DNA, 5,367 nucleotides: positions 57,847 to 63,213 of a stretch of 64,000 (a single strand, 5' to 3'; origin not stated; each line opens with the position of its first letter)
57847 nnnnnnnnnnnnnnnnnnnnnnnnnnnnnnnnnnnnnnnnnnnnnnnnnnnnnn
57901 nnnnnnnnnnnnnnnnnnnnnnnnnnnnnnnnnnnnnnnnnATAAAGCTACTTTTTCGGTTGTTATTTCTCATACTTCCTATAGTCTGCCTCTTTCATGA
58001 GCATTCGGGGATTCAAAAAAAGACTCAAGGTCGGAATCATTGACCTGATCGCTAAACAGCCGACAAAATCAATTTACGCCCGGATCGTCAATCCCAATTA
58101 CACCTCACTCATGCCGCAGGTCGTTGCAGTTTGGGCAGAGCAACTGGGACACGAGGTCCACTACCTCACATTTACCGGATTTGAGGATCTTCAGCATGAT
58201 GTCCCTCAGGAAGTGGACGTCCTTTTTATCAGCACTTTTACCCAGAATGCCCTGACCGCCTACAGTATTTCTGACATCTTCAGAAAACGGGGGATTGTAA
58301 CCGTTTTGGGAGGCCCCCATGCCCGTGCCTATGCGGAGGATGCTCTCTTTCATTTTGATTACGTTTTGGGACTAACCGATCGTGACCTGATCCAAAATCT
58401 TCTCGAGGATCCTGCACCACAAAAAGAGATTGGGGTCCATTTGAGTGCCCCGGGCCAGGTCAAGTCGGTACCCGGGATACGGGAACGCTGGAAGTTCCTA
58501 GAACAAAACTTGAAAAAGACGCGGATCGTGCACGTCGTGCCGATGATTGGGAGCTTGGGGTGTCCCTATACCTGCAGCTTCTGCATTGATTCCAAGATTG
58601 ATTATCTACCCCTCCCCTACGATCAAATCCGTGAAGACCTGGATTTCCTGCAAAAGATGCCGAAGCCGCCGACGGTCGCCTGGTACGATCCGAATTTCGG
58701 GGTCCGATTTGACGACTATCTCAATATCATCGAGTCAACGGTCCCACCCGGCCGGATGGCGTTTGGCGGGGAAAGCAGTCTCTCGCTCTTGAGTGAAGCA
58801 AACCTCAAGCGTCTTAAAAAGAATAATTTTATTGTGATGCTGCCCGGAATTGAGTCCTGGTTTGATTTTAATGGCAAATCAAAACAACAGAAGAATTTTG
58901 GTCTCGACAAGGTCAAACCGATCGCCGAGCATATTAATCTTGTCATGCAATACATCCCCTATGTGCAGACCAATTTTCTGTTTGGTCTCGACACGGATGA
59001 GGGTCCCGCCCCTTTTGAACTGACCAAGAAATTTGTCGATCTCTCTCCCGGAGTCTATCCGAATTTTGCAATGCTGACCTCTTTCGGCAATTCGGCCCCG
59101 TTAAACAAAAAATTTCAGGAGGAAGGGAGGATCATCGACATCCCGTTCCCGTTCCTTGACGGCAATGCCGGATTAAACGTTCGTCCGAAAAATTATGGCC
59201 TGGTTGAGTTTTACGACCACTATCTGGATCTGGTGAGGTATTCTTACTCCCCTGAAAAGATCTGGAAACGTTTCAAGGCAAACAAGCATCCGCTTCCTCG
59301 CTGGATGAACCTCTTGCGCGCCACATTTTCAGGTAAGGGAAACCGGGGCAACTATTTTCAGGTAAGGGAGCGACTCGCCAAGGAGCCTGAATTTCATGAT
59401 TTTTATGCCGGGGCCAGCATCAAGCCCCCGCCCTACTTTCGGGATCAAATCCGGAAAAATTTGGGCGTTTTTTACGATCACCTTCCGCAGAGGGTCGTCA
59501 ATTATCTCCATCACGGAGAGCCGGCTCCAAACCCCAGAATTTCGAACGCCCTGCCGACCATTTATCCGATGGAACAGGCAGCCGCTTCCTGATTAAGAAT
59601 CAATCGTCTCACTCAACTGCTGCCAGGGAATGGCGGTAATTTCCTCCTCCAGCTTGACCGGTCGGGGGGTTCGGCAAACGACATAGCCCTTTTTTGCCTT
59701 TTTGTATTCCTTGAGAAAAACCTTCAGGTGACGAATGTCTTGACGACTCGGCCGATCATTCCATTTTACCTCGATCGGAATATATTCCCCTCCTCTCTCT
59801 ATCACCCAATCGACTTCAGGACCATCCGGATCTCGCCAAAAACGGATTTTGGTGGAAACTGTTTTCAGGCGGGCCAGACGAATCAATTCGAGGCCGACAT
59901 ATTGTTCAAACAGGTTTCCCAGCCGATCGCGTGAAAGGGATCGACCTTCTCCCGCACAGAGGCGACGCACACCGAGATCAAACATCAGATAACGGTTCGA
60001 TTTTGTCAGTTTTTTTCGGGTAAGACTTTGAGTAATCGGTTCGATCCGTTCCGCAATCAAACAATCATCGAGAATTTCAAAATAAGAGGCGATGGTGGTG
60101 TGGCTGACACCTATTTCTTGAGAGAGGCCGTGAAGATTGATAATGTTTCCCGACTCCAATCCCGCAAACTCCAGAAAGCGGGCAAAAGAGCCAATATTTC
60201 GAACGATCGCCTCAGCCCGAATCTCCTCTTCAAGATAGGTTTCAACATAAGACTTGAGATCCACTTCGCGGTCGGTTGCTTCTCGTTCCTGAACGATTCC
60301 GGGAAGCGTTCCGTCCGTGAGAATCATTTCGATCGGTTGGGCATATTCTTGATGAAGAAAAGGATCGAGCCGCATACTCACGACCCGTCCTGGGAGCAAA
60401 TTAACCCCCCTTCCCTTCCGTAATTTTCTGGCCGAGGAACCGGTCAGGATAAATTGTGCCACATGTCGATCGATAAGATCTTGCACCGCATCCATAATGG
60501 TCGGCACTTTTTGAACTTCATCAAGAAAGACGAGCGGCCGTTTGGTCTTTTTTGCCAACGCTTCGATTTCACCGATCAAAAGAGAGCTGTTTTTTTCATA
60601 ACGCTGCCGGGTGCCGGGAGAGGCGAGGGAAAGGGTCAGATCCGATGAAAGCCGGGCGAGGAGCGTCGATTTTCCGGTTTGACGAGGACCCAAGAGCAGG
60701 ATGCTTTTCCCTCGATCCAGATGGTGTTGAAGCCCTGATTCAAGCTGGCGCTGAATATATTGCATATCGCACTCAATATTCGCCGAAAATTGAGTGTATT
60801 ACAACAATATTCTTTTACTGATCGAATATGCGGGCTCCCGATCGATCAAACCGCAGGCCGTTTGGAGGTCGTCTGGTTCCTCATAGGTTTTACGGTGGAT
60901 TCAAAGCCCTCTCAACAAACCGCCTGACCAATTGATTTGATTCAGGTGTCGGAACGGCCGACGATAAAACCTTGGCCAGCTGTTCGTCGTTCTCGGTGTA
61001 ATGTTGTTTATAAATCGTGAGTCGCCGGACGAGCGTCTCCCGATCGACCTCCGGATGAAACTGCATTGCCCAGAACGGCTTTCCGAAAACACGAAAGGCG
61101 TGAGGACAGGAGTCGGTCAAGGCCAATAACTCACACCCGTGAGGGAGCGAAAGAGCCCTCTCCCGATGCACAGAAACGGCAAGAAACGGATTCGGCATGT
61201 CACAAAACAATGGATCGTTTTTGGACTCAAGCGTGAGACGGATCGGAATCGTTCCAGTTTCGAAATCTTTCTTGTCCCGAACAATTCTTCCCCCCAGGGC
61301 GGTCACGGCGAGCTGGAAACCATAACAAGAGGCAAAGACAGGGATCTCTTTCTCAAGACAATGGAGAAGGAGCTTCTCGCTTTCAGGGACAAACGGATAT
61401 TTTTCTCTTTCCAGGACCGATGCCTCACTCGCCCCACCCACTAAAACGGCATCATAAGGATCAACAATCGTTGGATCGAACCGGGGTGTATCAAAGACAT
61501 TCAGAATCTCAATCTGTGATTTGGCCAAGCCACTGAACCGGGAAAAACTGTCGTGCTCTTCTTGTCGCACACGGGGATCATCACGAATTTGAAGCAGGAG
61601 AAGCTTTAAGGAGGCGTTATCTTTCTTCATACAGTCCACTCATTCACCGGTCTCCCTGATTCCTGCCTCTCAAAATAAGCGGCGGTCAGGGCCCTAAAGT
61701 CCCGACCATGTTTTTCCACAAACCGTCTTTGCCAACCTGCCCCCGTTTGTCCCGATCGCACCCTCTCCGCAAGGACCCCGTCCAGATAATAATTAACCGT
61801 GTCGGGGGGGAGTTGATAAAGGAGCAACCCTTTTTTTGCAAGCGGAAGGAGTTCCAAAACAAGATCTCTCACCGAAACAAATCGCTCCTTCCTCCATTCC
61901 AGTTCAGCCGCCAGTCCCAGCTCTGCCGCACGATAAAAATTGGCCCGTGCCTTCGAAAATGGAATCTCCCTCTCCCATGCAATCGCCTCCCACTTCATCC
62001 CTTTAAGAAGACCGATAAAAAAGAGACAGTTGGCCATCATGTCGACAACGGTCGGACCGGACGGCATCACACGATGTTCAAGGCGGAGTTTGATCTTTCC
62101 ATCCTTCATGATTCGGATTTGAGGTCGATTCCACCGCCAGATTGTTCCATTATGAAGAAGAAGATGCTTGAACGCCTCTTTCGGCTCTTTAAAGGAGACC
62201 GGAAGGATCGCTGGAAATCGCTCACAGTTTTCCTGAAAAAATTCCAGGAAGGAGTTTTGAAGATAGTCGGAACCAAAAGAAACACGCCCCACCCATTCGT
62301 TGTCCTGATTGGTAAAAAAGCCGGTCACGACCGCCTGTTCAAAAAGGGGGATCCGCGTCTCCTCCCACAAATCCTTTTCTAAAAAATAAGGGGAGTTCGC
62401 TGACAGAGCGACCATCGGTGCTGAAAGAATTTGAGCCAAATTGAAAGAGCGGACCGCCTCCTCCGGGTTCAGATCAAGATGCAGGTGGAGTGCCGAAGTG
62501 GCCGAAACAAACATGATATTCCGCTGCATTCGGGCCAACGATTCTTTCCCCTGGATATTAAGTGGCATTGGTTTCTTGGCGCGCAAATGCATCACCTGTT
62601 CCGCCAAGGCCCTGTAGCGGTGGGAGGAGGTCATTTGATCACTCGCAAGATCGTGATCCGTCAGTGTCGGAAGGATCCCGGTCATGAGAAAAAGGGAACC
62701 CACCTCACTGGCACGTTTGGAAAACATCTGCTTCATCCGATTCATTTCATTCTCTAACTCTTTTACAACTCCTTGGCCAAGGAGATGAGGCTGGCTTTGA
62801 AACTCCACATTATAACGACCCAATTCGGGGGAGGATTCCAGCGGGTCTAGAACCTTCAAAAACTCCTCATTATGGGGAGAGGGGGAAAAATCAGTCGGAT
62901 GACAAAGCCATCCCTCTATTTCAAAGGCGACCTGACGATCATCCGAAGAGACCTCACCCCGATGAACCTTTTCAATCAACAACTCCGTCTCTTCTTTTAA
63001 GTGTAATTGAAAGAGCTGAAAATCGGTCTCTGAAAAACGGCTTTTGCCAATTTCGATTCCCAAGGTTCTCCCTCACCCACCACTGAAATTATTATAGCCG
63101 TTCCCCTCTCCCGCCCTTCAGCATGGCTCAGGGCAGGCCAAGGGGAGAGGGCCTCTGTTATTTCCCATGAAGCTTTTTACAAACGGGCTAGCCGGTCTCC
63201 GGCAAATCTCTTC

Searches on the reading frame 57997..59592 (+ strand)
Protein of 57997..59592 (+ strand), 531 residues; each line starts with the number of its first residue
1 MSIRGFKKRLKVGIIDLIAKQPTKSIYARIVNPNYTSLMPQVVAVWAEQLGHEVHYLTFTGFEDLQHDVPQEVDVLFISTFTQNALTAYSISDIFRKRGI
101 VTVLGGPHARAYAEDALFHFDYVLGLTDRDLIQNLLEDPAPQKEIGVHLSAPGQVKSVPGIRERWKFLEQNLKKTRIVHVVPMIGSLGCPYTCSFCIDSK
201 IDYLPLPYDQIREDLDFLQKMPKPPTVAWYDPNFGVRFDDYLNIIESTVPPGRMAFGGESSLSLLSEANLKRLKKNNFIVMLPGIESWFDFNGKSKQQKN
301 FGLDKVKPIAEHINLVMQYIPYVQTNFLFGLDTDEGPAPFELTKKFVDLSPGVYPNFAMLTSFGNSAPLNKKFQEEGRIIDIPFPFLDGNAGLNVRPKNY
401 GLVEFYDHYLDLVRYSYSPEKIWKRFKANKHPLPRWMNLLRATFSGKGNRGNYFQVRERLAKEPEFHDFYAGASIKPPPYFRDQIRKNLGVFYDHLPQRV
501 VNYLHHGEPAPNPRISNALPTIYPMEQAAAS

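Call 81: search_protein_families(library=pfam, proteins=[window:57997-59592:+], max_evalue=0.0001)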
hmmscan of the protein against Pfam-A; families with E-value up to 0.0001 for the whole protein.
window:57997-59592:+ (531 aa): 1 family
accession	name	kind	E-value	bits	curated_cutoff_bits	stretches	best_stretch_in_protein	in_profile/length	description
PF02310.24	B12-binding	-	6e-06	26.5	32.1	1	42-124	19-110/121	B12 binding domain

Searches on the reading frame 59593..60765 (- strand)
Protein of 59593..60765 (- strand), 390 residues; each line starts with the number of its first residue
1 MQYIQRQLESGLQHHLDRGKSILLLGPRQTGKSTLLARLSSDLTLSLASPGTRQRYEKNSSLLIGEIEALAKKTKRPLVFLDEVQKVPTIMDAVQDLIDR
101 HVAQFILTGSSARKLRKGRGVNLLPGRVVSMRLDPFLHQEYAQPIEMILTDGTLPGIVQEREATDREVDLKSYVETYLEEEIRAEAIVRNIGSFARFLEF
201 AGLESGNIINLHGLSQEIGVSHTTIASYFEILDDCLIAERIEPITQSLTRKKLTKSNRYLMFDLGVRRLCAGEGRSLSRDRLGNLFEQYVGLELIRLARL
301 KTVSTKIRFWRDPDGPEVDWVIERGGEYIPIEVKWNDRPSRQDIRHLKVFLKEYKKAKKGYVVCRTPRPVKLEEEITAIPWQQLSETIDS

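Call 81: search_protein_families(library=pfam, proteins=[window:59593-60765:-], max_evalue=0.0001)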
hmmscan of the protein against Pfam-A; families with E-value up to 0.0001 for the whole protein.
window:59593-60765:- (390 aa): 4 families
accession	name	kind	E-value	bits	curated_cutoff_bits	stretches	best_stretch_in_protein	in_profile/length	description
PF13635.12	DUF4143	-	1.3e-31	109.9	28.1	1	179-336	1-160/160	Domain of unknown function (DUF4143)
PF13173.12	AAA_14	-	1.7e-21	77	27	1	20-141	3-128/129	AAA domain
PF13401.12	AAA_22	-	4.7e-06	27.4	27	0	55-110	63-123/130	AAA domain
PF25199.1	nSTAND_NTPase5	-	7.6e-05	23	34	0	17-108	39-131/145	Novel STAND NTPase 5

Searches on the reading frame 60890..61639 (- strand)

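Call 81: search_protein_families(library=pfam, proteins=[window:60890-61639:-], max_evalue=0.0001)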
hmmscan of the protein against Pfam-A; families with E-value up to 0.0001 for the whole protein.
window:60890-61639:- (249 aa): 2 families
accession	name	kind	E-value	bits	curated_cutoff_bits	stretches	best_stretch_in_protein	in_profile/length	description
PF00117.34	GATase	-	9.8e-17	61.7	22.8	1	75-200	57-175/190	Glutamine amidotransferase class-I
PF07722.19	Peptidase_C26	-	3.4e-06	27.4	20.5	1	89-197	96-219/219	Peptidase C26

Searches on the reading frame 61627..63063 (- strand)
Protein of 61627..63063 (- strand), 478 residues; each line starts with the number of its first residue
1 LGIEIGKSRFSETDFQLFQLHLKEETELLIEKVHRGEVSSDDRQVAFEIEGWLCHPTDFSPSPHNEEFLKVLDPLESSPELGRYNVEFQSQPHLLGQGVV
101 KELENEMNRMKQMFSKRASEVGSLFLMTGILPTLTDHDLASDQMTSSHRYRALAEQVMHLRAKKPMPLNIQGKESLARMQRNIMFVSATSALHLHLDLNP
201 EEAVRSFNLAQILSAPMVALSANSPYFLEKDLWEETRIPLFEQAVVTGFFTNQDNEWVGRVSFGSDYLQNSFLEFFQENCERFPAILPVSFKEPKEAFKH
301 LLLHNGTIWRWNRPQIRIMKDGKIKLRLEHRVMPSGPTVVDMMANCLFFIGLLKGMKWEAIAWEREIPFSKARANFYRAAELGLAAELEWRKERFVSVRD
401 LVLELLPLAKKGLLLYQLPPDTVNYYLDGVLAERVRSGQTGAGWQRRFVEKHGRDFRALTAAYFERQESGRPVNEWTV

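Call 49: search_protein_families(library=pfam, proteins=[window:61627-63063:-], max_evalue=0.001)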
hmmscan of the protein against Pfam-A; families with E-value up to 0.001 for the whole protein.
window:61627-63063:- (478 aa): 1 family
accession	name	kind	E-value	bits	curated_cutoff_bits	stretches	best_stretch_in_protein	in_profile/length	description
PF04107.18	GCS2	-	5.4e-07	29.7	21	1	100-227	57-163/291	Glutamate-cysteine ligase family 2(GCS2)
